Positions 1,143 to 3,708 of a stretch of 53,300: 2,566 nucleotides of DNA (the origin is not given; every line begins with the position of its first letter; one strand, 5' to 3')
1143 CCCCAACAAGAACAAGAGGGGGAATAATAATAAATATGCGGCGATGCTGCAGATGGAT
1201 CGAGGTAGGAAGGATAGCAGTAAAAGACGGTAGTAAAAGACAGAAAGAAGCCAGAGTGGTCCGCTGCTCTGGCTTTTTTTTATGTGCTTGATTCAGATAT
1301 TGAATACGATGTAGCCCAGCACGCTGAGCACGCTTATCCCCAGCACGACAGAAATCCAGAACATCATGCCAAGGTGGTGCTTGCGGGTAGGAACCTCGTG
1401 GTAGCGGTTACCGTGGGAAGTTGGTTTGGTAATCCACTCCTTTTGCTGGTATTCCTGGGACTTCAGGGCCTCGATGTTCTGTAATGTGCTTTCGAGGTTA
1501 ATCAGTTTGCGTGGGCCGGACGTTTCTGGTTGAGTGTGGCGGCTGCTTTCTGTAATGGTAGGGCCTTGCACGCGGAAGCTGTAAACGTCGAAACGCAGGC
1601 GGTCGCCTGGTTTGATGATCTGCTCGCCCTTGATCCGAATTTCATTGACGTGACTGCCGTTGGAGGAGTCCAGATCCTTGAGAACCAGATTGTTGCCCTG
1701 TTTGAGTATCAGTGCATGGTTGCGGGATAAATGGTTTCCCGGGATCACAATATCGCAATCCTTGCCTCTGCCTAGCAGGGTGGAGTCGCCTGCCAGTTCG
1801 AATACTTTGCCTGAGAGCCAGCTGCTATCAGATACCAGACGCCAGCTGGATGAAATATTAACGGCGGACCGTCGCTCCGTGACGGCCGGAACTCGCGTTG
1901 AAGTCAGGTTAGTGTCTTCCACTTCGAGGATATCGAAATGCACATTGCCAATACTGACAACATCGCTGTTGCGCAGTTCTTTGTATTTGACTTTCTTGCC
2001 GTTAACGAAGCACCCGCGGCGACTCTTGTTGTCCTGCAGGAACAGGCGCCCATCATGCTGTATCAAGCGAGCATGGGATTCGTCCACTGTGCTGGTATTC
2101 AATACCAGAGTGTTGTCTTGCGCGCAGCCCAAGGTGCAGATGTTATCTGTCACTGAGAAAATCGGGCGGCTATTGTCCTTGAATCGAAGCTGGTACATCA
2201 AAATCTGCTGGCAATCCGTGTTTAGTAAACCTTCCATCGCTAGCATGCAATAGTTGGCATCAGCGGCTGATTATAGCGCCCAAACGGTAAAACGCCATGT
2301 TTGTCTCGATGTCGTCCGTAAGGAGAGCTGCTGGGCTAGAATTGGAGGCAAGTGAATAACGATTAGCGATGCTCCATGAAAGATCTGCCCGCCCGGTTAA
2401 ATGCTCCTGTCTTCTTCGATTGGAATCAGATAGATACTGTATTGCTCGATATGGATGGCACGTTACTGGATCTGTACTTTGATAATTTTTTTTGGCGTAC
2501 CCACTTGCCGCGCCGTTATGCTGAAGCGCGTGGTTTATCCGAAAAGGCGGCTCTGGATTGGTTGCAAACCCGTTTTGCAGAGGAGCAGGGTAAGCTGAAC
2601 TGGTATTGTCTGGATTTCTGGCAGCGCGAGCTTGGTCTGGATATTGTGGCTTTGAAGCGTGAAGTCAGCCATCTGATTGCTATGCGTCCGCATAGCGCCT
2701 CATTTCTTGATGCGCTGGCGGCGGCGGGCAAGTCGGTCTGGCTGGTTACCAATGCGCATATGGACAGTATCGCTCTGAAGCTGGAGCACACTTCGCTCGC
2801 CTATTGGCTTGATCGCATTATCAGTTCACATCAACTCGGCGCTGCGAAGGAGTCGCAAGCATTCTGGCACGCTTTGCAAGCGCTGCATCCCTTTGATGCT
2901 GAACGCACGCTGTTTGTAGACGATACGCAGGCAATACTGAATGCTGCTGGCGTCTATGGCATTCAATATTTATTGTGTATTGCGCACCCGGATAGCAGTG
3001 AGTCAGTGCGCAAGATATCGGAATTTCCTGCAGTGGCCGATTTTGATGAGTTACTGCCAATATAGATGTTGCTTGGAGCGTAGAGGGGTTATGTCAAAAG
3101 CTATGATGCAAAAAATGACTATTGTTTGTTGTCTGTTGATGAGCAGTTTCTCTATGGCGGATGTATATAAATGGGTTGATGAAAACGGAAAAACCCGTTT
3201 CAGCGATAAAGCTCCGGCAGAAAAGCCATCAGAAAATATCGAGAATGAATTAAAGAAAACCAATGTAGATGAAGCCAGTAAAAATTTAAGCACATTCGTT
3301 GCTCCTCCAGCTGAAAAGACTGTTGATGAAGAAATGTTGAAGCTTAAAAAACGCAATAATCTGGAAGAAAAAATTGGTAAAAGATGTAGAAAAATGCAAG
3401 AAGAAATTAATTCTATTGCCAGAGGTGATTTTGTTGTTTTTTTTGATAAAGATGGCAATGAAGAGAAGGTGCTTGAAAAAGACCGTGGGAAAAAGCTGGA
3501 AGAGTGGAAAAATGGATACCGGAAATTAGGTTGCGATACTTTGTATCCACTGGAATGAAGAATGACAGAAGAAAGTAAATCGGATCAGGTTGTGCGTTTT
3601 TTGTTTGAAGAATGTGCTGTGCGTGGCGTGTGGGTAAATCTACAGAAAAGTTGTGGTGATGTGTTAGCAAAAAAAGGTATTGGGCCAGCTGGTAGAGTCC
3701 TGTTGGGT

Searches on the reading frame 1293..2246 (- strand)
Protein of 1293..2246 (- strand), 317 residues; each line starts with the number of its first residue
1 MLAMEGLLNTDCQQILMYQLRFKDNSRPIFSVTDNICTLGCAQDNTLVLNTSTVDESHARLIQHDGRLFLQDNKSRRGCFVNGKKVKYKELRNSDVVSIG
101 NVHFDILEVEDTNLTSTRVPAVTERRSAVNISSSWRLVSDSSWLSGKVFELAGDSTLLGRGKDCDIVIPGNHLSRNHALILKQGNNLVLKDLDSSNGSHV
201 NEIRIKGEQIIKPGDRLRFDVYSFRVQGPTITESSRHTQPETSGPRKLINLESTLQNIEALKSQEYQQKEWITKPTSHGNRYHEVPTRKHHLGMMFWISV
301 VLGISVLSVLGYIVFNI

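Call 16: search_protein_families(library=ncbifam, proteins=[window:1293-2246:-], max_evalue=0.00001)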
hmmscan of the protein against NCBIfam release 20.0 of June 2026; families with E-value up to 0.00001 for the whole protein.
window:1293-2246:- (317 aa): 5 families
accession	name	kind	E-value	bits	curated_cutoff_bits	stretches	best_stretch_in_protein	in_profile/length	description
NF049868.1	FhaB_Rv0019c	equivalog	6.1e-26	91.4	125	2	134-218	66-150/158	FHA domain-containing protein FhaB/FipA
NF052573.1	HisKinEspAMyxo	equivalog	6.2e-16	57.6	1400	1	144-219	36-111/755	serine histidine kinase EspA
TIGR03354.1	VI_FHA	hypoth_equivalog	4.5e-15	56.4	120.25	1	152-266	22-137/420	type VI secretion system-associated FHA domain protein TagH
NF041660.2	oxygluDhInhib_OdhI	equivalog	5.5e-12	45.7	200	0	143-216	45-117/130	oxoglutarate dehydrogenase inhibitor Odhl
NF033760.1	gliding_GltG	equivalog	9.1e-07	27.8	650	0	48-125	37-114/650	adventurous gliding motility protein GltG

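Call 22: find_homologous_proteins(query=window:1293-2246:-, max_evalue=1e-10)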
Query window:1293-2246:- (317 aa): 120 proteins with E <= 1e-10 among 1104 candidates.
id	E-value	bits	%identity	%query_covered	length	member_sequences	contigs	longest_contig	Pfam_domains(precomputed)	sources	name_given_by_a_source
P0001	9.2e-199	677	100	95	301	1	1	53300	PF00498.32,PF16697.11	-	-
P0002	5.5e-181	619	91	95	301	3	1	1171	PF00498.32,PF16697.11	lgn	-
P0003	7.5e-176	602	88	95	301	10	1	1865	PF00498.32,PF16697.11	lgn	-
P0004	2.5e-171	587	87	95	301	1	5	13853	PF00498.32,PF16697.11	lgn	-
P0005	3.0e-171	587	87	95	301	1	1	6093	PF00498.32,PF16697.11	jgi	jgi:pSer/pThr/pTyr-binding forkhead associated (FHA) protein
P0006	1.3e-170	585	86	95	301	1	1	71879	PF00498.32,PF16697.11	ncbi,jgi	jgi:pSer/pThr/pTyr-binding forkhead associated (FHA) protein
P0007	4.9e-170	583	86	95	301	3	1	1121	PF00498.32,PF16697.11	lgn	-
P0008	5.8e-170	582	86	95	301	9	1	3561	PF00498.32,PF16697.11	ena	-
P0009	2.4e-167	574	85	95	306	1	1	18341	PF00498.32,PF16697.11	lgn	-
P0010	4.9e-167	573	83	95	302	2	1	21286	PF00498.32,PF16697.11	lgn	-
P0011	2.0e-151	522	84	88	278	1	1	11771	PF00498.32,PF16697.11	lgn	-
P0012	2.4e-150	518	74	97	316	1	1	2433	PF00498.32,PF16697.11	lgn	-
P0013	8.3e-149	513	77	94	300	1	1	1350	PF00498.32,PF16697.11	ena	-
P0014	2.0e-148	512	73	95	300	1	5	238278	PF00498.32,PF16697.11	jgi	jgi:pSer/pThr/pTyr-binding forkhead associated (FHA) protein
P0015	7.7e-146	503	74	95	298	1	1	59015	PF00498.32,PF16697.11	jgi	jgi:pSer/pThr/pTyr-binding forkhead associated (FHA) protein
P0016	1.1e-145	503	72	95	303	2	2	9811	PF00498.32,PF16697.11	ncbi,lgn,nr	ncbi:MAG: FHA domain-containing protein [Pseudomonadales bacterium]|nr:FHA domain-containing protein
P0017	1.7e-145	502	74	94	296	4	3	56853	PF00498.32,PF16697.11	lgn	-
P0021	8.2e-141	487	70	95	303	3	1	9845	PF00498.32,PF16697.11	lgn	-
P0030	1.2e-126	440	67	95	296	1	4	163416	PF00498.32,PF16697.11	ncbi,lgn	-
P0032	3.7e-125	435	67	95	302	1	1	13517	PF00498.32,PF16697.11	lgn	-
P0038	2.3e-117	410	62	97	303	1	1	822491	PF00498.32,PF16697.11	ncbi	-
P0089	6.1e-50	188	40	84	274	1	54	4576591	PF00498.32,PF16697.11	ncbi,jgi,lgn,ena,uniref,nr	ncbi:FHA domain-containing protein [Cellvibrio japonicus]|uniref:FHA domain protein n=1 Tax=Cellvibr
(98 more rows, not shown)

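Call 23: find_encoding_contigs(protein=P0006, flank=3000, max_places=1)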
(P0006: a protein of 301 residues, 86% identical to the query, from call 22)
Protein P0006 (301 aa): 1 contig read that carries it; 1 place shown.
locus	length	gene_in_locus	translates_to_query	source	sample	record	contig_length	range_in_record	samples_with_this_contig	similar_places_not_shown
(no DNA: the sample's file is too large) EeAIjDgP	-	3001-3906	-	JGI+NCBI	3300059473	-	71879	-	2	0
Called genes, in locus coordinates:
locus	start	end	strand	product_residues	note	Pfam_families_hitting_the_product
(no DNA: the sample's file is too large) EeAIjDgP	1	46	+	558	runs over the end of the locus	PF02463:SMC_N, PF13476:AAA_23 (weak), PF13304:AAA_21 (faint)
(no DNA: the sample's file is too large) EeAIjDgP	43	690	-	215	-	PF00657:Lipase_GDSL, PF13472:Lipase_GDSL_2, PF04311:DUF459 (weak)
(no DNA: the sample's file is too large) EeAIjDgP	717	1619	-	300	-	PF01430:HSP33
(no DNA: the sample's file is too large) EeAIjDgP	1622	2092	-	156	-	PF13511:DUF4124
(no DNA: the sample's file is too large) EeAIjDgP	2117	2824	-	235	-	PF00702:Hydrolase, PF12710:HAD (weak), PF13419:HAD_2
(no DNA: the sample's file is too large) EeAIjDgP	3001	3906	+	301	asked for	PF16697:Yop-YscD_cpl, PF00498:FHA, PF16697:Yop-YscD_cpl, PF00498:FHA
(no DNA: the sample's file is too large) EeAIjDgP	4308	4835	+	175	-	PF00293:NUDIX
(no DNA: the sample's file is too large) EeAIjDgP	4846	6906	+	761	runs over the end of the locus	PF01590:GAF, PF13185:GAF_2, PF13492:GAF_3 (weak), PF05524:PEP-utilisers_N, PF00391:PEP-utilizers, PF02896:PEP-utilizers_C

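Call 24: find_encoding_contigs(protein=P0009, flank=3000, max_places=1)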
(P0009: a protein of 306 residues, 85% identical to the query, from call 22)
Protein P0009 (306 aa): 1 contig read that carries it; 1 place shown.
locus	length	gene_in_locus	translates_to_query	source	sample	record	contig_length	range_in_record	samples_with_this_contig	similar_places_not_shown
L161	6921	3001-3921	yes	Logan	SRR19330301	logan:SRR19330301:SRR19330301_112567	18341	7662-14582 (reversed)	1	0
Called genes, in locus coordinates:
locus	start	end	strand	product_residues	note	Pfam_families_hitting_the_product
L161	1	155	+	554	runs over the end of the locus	PF02463:SMC_N, PF13476:AAA_23, PF13304:AAA_21 (faint)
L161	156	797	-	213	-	PF00657:Lipase_GDSL, PF13472:Lipase_GDSL_2, PF04311:DUF459 (weak)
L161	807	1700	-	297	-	PF01430:HSP33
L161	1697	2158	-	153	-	PF13511:DUF4124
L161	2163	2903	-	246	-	PF00702:Hydrolase, PF13419:HAD_2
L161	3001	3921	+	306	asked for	PF16697:Yop-YscD_cpl, PF00498:FHA, PF16697:Yop-YscD_cpl, PF00498:FHA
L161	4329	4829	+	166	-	PF00293:NUDIX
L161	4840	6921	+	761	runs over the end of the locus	PF01590:GAF, PF13185:GAF_2, PF13492:GAF_3 (weak), PF05524:PEP-utilisers_N, PF00391:PEP-utilizers, PF02896:PEP-utilizers_C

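Call 25: find_encoding_contigs(protein=P0010, flank=3000, max_places=1)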
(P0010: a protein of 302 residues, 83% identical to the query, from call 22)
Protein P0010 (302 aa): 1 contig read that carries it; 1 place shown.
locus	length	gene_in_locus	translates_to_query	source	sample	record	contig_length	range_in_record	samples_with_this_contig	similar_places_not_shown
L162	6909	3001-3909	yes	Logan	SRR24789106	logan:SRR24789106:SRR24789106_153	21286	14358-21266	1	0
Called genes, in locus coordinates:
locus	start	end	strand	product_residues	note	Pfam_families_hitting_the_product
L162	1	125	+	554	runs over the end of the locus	PF02463:SMC_N, PF13476:AAA_23 (weak), PF13304:AAA_21 (faint)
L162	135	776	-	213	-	PF00657:Lipase_GDSL, PF13472:Lipase_GDSL_2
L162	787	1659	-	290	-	PF01430:HSP33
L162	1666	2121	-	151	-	PF13511:DUF4124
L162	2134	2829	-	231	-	PF00702:Hydrolase, PF12710:HAD, PF13419:HAD_2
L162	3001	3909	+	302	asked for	PF16697:Yop-YscD_cpl, PF00498:FHA, PF16697:Yop-YscD_cpl, PF00498:FHA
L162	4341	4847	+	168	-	PF00293:NUDIX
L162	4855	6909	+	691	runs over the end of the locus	?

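Call 26: find_encoding_contigs(protein=P0014, flank=3000, max_places=1)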
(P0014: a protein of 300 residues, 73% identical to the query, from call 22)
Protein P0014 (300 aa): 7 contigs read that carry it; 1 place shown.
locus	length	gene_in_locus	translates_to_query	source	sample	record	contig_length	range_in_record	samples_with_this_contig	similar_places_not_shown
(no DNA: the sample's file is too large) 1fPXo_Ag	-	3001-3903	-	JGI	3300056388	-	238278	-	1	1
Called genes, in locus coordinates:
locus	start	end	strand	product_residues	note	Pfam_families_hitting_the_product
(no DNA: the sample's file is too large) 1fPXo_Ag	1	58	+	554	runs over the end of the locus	PF02463:SMC_N, PF13476:AAA_23, PF13555:AAA_29 (faint), PF13304:AAA_21 (faint)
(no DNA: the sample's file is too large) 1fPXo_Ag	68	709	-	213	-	PF00657:Lipase_GDSL, PF13472:Lipase_GDSL_2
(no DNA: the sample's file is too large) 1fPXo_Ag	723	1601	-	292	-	PF01430:HSP33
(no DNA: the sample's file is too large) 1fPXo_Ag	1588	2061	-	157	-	PF13511:DUF4124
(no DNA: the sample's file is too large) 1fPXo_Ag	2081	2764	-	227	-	PF00702:Hydrolase, PF12710:HAD (weak), PF13419:HAD_2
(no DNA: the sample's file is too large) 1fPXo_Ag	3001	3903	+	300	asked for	PF16697:Yop-YscD_cpl, PF00498:FHA, PF16697:Yop-YscD_cpl, PF00498:FHA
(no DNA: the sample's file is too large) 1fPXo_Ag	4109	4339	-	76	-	-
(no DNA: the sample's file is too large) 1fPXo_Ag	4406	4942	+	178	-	PF00293:NUDIX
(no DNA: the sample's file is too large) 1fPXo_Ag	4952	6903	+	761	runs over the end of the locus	PF01590:GAF, PF13185:GAF_2, PF13492:GAF_3 (weak), PF05524:PEP-utilisers_N, PF00391:PEP-utilizers, PF02896:PEP-utilizers_C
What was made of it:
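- Tried and rejected: Two look-ups returned no DNA because the JGI files were too large (calls 23, 26).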

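Call 27: find_encoding_contigs(protein=P0004, flank=2500, max_places=2)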
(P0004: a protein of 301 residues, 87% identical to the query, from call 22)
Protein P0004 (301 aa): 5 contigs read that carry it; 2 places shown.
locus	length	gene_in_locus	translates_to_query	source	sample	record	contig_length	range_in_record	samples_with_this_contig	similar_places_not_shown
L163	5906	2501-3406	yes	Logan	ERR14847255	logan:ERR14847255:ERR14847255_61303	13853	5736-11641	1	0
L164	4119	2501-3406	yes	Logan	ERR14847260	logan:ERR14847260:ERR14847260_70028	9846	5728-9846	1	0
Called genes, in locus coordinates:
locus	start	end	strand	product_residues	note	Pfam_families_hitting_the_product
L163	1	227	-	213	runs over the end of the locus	PF00657:Lipase_GDSL, PF04311:DUF459 (faint), PF13472:Lipase_GDSL_2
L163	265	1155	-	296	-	PF01430:HSP33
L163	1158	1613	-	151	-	PF13511:DUF4124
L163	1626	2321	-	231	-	PF00702:Hydrolase, PF12710:HAD (weak), PF13419:HAD_2 (weak)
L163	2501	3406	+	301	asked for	PF16697:Yop-YscD_cpl, PF00498:FHA, PF16697:Yop-YscD_cpl, PF00498:FHA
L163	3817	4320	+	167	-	PF00293:NUDIX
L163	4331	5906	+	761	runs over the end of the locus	PF01590:GAF, PF13185:GAF_2, PF13492:GAF_3, PF05524:PEP-utilisers_N, PF00391:PEP-utilizers, PF02896:PEP-utilizers_C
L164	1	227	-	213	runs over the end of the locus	PF00657:Lipase_GDSL, PF04311:DUF459 (faint), PF13472:Lipase_GDSL_2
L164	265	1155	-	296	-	PF01430:HSP33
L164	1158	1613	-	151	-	PF13511:DUF4124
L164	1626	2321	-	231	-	PF00702:Hydrolase, PF12710:HAD (weak), PF13419:HAD_2 (weak)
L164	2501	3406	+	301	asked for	PF16697:Yop-YscD_cpl, PF00498:FHA, PF16697:Yop-YscD_cpl, PF00498:FHA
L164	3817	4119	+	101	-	?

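Call 28: find_encoding_contigs(protein=P0017, flank=2500, max_places=2)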
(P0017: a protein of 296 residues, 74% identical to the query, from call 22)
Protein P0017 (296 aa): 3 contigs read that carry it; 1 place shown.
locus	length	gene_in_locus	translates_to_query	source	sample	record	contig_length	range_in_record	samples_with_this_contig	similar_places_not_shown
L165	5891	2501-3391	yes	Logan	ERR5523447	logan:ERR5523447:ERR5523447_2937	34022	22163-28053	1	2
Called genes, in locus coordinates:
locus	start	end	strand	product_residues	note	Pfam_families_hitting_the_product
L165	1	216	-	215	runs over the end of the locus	PF00657:Lipase_GDSL, PF13472:Lipase_GDSL_2, PF04311:DUF459 (weak)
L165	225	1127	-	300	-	PF01430:HSP33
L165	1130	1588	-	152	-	PF13511:DUF4124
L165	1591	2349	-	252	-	PF00702:Hydrolase, PF12710:HAD (faint), PF13419:HAD_2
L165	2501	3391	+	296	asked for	PF16697:Yop-YscD_cpl, PF00498:FHA, PF16697:Yop-YscD_cpl, PF00498:FHA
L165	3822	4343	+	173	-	PF00293:NUDIX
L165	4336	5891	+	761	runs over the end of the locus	PF01590:GAF, PF13185:GAF_2, PF13492:GAF_3, PF05524:PEP-utilisers_N, PF00391:PEP-utilizers, PF02896:PEP-utilizers_C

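Call 29: find_encoding_contigs(protein=P0021, flank=2500, max_places=2)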
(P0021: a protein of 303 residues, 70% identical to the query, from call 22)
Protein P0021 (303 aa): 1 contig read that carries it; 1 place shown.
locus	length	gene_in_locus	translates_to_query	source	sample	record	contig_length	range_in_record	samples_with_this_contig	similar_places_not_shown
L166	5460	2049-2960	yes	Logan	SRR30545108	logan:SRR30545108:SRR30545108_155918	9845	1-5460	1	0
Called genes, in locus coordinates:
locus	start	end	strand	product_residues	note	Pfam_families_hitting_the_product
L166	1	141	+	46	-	?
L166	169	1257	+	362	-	PF00005:ABC_tran, PF13304:AAA_21 (faint), PF08402:TOBE_2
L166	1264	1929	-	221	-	PF00702:Hydrolase, PF12710:HAD (weak), PF13419:HAD_2 (weak)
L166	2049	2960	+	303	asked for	PF16697:Yop-YscD_cpl, PF00498:FHA, PF16697:Yop-YscD_cpl, PF00498:FHA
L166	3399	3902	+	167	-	PF00293:NUDIX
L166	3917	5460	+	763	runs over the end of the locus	PF01590:GAF, PF13185:GAF_2, PF13492:GAF_3, PF05524:PEP-utilisers_N, PF00391:PEP-utilizers, PF02896:PEP-utilizers_C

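Call 30: find_encoding_contigs(protein=P0030, flank=2500, max_places=2)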
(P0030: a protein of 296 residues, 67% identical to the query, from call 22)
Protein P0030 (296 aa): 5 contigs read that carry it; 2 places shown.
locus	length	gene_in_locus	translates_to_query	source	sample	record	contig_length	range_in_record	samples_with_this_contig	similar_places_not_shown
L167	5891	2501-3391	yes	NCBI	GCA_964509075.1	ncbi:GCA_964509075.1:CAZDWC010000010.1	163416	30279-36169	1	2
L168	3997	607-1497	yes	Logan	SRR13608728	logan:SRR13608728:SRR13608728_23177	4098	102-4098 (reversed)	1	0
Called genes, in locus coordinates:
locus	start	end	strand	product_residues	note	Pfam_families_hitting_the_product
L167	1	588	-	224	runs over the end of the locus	PF00702:Hydrolase, PF12710:HAD, PF13419:HAD_2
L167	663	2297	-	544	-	PF00069:Pkinase, PF07714:PK_Tyr_Ser-Thr, PF01636:APH (faint), PF03109:ABC1, PF14531:Kinase-like (faint), PF00069:Pkinase, PF07714:PK_Tyr_Ser-Thr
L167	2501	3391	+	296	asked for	PF16697:Yop-YscD_cpl, PF00498:FHA, PF16697:Yop-YscD_cpl, PF00498:FHA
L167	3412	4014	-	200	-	PF01128:IspD (weak), PF12804:NTP_transf_3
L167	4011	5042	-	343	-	PF02625:XdhC_CoxI, PF13478:XdhC_C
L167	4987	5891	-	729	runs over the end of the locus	PF20256:MoCoBD_2, PF02738:MoCoBD_1, PF20256:MoCoBD_2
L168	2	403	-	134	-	?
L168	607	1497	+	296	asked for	PF16697:Yop-YscD_cpl, PF00498:FHA, PF16697:Yop-YscD_cpl, PF00498:FHA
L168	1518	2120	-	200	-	PF01128:IspD (weak), PF12804:NTP_transf_3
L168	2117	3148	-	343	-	PF02625:XdhC_CoxI, PF13478:XdhC_C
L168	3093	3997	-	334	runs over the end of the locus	?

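Call 41: find_encoding_contigs(protein=P0089, flank=3000, max_places=1)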
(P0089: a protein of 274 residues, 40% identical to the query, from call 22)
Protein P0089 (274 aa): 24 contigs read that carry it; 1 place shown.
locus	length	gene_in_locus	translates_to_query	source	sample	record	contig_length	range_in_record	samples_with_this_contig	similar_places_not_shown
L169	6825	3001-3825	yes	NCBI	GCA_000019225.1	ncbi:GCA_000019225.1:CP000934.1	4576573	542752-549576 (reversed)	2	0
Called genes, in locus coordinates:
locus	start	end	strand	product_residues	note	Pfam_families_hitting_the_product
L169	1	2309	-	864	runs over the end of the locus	PF03176:MMPL, PF02355:SecD_SecF_C (weak), PF03176:MMPL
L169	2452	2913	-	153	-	PF10262:Rdx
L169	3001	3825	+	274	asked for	PF16697:Yop-YscD_cpl, PF00498:FHA, PF16697:Yop-YscD_cpl, PF00498:FHA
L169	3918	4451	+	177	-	PF00719:Pyrophosphatase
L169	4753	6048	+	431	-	PF07690:MFS_1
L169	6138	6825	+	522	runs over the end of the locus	-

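Call 42: find_encoding_contigs(protein=P0038, flank=3000, max_places=1)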
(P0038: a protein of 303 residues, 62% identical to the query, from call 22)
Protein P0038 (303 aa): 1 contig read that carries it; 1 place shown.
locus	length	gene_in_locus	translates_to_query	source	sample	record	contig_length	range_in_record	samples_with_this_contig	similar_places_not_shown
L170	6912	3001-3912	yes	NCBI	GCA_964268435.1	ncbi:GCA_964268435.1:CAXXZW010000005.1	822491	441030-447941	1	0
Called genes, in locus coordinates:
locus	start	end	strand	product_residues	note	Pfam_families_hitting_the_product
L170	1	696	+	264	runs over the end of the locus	PF01925:TauE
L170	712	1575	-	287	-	PF01430:HSP33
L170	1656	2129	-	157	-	PF13511:DUF4124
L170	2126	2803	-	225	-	PF00702:Hydrolase, PF12710:HAD, PF13419:HAD_2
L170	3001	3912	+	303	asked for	PF16697:Yop-YscD_cpl, PF00498:FHA, PF16697:Yop-YscD_cpl, PF00498:FHA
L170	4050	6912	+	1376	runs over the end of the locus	-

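Call 43: find_encoding_contigs(protein=P0016, flank=2500, max_places=2)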
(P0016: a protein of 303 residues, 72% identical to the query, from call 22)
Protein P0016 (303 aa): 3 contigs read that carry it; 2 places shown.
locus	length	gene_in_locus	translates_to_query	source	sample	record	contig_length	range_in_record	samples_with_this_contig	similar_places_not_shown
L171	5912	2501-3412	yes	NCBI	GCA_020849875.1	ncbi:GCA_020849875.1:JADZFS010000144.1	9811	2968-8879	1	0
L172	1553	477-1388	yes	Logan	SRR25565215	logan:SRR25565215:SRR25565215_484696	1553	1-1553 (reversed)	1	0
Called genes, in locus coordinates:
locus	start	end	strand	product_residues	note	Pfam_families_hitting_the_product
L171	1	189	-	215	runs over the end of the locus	PF00657:Lipase_GDSL, PF13472:Lipase_GDSL_2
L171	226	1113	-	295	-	PF01430:HSP33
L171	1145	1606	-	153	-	PF13511:DUF4124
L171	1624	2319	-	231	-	PF00702:Hydrolase, PF12710:HAD (weak), PF13419:HAD_2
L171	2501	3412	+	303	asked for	PF16697:Yop-YscD_cpl, PF00498:FHA, PF16697:Yop-YscD_cpl, PF00498:FHA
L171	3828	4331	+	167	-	PF00293:NUDIX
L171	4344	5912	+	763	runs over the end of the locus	PF01590:GAF, PF13185:GAF_2, PF13492:GAF_3 (weak), PF05524:PEP-utilisers_N, PF00391:PEP-utilizers, PF02896:PEP-utilizers_C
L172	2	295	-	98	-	?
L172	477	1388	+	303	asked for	PF16697:Yop-YscD_cpl, PF00498:FHA, PF16697:Yop-YscD_cpl, PF00498:FHA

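Call 62: find_encoding_contigs(protein=P0032, flank=2500, max_places=2)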
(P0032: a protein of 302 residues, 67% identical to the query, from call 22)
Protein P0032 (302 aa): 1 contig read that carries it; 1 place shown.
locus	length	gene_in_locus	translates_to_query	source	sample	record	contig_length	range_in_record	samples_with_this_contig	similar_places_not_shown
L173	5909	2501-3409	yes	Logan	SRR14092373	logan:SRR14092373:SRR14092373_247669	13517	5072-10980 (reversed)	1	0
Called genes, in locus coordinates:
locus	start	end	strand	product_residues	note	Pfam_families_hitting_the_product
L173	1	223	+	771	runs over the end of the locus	PF07696:7TMR-DISMED2, PF07695:7TMR-DISM_7TM, PF00512:HisKA, PF02518:HATPase_c (faint), PF00072:Response_reg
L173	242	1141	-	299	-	PF01430:HSP33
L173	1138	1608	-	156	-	PF13511:DUF4124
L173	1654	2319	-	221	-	PF00702:Hydrolase, PF12710:HAD (weak), PF13419:HAD_2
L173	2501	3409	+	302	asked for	PF16697:Yop-YscD_cpl, PF00498:FHA, PF16697:Yop-YscD_cpl, PF00498:FHA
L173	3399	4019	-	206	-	PF01128:IspD (weak), PF12804:NTP_transf_3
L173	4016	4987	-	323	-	PF02625:XdhC_CoxI, PF13478:XdhC_C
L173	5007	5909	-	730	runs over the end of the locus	PF20256:MoCoBD_2, PF02738:MoCoBD_1, PF20256:MoCoBD_2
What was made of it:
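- Tried and rejected: The FHA protein search plus contig look-ups was the productive route (calls 22-30, 41-43, 62). L173 was fetched afterwards and has no intergenic space after FHA (call 62).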

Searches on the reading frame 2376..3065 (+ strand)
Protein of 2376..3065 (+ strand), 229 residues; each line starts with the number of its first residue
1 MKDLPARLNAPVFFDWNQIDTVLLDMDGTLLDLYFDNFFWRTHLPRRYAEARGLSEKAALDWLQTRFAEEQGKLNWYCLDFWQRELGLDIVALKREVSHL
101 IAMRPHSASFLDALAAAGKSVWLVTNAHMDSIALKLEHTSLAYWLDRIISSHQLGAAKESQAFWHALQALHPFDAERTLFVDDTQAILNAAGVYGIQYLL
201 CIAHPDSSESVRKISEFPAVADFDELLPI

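Call 73: search_protein_families(library=pfam, proteins=[window:2376-3065:+], max_evalue=0.0001)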
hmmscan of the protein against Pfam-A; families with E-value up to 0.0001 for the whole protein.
window:2376-3065:+ (229 aa): 3 families
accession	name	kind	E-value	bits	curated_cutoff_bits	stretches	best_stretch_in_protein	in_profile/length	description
PF00702.32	Hydrolase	-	5.7e-13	50.1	26.4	1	19-186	1-182/191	haloacid dehalogenase-like hydrolase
PF13419.12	HAD_2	-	1.7e-07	32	23.8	1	23-199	2-176/178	Haloacid dehalogenase-like hydrolase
PF12710.13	HAD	-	2.7e-06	28.4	27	1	22-151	1-130/189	haloacid dehalogenase-like hydrolase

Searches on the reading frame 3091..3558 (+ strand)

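Call 73: search_protein_families(library=pfam, proteins=[window:3091-3558:+], max_evalue=0.0001)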
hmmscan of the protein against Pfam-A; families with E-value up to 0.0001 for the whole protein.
window:3091-3558:+ (155 aa): 1 family
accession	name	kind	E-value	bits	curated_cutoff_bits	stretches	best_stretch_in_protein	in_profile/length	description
PF13511.11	DUF4124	-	5.1e-12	46.3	22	1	13-51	2-41/56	Domain of unknown function (DUF4124)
